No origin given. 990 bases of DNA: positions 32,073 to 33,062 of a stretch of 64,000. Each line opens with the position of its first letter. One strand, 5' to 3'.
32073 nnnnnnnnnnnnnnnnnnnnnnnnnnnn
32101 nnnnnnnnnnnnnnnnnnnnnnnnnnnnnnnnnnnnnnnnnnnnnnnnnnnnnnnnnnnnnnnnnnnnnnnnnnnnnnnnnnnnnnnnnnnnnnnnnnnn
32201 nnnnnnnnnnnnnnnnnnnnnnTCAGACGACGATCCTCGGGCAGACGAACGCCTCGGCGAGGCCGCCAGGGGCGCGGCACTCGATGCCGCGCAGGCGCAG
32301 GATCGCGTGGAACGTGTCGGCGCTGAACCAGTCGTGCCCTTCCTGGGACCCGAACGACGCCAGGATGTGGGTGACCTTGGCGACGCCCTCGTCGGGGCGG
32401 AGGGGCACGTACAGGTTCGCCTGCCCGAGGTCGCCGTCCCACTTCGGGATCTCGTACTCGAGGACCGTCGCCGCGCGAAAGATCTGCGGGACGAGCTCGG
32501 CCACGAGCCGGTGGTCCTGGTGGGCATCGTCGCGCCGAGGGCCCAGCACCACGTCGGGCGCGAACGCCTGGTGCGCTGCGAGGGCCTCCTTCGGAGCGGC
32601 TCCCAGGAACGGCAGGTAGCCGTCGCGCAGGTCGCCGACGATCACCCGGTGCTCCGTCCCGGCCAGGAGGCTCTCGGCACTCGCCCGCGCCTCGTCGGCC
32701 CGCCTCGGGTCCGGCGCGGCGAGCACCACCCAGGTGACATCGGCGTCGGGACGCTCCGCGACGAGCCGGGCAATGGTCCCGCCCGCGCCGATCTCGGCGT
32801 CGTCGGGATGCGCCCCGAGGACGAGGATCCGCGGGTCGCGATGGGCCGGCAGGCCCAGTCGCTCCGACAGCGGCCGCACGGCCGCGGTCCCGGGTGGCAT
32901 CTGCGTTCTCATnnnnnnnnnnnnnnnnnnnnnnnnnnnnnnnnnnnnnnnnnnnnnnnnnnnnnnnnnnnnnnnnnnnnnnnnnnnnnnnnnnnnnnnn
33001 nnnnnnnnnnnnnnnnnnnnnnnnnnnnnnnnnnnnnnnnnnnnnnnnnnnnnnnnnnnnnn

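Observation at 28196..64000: A surface-glycan island of about 36 kb or more with three nucleotide-sugar branches and Wzx/Wzy assembly, truncated by the window edge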

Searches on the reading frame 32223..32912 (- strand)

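Call 13: search_protein_families(library=pfam, proteins=[window:32223-32912:-])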
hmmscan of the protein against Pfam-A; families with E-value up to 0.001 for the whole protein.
window:32223-32912:- (229 aa): 1 family
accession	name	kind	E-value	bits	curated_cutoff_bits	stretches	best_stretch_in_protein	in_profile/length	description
PF02585.22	PIG-L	-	2.3e-15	57.7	28.2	1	30-144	1-128/129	GlcNAc-PI de-N-acetylase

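Call 29: search_protein_families(library=ncbifam, proteins=[window:32223-32912:-], max_evalue=0.00001)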
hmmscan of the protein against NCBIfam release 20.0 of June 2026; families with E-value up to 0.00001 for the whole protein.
window:32223-32912:- (229 aa): 1 family
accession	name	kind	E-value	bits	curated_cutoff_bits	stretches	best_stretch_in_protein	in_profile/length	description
TIGR04001.1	thiol_BshB1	equivalog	2.1e-12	47.3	182.5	1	29-152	4-129/226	bacillithiol biosynthesis deacetylase BshB1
